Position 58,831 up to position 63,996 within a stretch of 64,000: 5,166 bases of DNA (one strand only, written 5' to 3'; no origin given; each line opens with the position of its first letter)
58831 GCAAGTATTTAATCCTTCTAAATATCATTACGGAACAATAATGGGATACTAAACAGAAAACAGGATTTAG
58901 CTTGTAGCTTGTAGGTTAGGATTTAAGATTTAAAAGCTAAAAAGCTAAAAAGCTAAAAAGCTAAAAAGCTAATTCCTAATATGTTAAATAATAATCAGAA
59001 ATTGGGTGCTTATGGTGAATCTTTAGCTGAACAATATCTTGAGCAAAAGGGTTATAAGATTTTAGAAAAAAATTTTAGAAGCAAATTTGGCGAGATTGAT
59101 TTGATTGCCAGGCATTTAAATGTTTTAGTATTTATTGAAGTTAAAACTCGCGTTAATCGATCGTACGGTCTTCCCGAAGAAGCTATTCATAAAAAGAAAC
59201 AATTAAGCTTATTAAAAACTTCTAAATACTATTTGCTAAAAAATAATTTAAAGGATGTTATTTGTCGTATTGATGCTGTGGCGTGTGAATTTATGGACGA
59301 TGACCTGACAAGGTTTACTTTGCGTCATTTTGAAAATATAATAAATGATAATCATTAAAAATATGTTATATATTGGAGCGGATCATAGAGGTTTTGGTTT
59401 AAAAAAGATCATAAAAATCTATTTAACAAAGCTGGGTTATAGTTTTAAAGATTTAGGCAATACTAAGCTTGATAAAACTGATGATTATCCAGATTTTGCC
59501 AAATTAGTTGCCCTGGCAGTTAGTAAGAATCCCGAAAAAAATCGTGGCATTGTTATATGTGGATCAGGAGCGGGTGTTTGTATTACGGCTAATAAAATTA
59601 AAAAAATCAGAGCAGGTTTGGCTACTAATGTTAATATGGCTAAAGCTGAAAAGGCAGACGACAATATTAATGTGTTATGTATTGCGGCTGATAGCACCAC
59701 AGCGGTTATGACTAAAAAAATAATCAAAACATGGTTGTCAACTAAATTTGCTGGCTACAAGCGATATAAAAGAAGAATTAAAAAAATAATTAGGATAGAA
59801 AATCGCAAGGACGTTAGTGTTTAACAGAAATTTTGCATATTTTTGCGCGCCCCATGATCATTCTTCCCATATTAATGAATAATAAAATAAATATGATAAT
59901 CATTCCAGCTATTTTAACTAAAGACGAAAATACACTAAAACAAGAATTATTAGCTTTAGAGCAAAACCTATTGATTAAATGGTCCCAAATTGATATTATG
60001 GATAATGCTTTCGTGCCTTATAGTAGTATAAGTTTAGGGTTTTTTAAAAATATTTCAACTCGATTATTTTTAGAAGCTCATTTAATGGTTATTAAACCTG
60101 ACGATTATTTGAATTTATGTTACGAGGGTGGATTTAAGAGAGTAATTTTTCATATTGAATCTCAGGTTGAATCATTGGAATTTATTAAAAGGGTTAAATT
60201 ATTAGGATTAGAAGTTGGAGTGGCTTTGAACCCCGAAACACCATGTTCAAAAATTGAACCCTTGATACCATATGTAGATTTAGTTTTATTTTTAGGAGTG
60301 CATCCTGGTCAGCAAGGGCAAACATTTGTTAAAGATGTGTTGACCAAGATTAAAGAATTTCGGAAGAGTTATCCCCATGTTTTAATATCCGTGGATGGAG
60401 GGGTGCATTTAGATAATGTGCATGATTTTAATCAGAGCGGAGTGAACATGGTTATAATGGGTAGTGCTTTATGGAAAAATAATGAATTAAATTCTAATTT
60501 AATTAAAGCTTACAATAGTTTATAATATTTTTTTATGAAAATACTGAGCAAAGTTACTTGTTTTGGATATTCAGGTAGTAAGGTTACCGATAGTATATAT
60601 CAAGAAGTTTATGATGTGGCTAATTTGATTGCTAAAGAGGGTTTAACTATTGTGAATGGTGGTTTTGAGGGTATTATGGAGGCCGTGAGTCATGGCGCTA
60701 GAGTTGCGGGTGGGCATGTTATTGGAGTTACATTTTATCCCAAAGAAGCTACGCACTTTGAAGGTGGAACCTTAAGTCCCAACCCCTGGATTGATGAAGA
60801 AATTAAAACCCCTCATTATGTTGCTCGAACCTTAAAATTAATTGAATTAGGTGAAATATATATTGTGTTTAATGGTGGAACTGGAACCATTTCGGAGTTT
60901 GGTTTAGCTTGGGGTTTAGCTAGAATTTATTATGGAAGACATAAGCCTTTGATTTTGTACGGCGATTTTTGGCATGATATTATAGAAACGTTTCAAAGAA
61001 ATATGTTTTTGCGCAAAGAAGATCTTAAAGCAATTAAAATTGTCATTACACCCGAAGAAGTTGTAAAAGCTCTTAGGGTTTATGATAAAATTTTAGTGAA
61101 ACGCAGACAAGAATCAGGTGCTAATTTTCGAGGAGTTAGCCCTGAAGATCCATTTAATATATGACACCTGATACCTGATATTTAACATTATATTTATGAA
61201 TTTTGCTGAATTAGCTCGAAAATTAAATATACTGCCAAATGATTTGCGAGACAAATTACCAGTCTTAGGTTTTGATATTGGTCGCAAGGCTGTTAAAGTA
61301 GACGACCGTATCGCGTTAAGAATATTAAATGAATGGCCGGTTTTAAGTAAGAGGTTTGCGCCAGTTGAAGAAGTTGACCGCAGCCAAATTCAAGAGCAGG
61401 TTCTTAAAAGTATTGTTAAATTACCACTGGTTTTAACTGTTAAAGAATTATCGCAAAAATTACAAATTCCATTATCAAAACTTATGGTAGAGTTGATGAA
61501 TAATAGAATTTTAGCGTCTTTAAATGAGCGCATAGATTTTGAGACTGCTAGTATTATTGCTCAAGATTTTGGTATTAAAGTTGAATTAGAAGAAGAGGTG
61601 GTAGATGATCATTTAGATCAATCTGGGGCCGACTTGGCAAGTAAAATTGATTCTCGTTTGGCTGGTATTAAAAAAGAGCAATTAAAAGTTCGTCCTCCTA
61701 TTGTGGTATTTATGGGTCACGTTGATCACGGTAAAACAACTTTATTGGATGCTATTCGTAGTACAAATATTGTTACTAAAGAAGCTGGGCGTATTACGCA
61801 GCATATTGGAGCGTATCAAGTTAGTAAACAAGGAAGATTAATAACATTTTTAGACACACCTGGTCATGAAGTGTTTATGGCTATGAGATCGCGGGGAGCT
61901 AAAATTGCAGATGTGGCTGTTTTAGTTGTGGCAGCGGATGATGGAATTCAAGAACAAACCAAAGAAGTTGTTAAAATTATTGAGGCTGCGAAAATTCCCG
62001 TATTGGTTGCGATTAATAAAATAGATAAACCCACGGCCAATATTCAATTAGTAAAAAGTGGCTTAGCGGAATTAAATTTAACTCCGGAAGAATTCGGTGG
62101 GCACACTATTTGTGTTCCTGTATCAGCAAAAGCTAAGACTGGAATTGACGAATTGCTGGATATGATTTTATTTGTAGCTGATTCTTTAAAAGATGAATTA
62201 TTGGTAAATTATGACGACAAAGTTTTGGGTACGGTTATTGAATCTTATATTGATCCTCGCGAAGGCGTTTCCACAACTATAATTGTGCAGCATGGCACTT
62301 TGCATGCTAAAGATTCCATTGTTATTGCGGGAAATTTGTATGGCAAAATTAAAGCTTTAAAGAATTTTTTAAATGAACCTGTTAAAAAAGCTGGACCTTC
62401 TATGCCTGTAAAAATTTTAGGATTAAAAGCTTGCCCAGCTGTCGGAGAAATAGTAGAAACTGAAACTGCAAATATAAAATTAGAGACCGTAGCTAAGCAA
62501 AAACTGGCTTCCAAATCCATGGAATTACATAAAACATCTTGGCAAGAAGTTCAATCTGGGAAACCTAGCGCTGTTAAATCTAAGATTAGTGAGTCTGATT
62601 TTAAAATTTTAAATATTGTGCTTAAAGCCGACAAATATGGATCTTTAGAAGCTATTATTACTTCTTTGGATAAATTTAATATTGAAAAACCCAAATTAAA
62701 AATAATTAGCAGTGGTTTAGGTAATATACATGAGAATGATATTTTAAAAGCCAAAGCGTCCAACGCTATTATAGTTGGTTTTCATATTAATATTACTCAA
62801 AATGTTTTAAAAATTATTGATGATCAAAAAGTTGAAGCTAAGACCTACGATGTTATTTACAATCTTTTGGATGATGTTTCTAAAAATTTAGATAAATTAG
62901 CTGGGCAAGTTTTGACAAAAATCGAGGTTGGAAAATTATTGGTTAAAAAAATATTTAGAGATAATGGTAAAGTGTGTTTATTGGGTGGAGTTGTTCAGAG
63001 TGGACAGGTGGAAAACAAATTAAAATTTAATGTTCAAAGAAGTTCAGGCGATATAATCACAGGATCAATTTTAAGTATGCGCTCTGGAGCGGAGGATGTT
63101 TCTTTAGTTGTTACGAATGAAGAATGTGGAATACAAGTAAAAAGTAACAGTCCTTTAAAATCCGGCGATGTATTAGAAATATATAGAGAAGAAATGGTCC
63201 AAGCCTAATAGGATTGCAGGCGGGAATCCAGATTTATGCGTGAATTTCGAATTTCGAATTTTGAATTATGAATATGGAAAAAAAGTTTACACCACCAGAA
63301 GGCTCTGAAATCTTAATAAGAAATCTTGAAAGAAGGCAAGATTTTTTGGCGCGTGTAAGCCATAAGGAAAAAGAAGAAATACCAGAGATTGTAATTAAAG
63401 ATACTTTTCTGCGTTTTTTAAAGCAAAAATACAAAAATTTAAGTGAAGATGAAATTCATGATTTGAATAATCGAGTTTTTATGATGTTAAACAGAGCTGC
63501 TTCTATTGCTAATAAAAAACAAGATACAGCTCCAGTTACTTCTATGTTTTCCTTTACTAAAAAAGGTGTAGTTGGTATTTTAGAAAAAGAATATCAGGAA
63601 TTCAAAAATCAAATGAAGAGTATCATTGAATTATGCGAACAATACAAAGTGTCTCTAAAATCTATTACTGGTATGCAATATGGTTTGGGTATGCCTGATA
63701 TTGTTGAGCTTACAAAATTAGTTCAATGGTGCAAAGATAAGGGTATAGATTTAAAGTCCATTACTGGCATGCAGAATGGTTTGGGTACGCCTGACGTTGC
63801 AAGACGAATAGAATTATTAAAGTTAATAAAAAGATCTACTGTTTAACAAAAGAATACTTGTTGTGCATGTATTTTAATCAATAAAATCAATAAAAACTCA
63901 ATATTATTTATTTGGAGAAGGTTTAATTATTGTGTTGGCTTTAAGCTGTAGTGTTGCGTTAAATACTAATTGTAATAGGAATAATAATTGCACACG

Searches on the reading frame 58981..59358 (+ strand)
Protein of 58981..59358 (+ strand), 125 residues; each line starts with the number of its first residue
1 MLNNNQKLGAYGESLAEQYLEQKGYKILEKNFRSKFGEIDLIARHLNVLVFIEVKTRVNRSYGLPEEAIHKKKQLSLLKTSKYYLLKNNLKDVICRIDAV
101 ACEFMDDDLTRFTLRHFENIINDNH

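Call 66: search_protein_families(library=pfam, max_evalue=0.05, proteins=[window:58981-59358:+])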
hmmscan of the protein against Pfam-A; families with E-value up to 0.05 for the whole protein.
window:58981-59358:+ (125 aa): 4 families
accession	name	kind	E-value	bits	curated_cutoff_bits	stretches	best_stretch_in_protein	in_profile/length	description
PF02021.23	UPF0102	-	3.6e-28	98.2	23.6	1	12-101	1-79/80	Uncharacterised protein family UPF0102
PF08378.17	NERD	-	1.2e-06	29.4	22.1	1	9-68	2-67/111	Nuclease-related domain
PF18743.7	AHJR-like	-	0.014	15.3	26.1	1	13-61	14-67/123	REase_AHJR-like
PF04471.18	Mrr_cat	-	0.018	15.6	21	1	13-57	10-57/115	Restriction endonuclease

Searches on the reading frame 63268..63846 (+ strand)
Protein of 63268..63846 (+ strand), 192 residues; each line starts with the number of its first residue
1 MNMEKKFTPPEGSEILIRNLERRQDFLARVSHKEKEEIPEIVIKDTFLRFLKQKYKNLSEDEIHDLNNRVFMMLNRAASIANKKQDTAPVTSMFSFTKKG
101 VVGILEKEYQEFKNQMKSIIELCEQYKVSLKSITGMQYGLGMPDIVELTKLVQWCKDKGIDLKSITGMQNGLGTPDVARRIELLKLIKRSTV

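Call 53: search_protein_families(library=pfam, max_evalue=0.01, proteins=[window:63268-63846:+])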
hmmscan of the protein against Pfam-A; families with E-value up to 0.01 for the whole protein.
window:63268-63846:+ (192 aa): 1 family
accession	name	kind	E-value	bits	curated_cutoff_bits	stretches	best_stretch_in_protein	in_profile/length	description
PF21367.3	ZNF512_zf-C2H2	-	0.0055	17.4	27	0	130-138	8-16/20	Zinc finger 512, zinc fingers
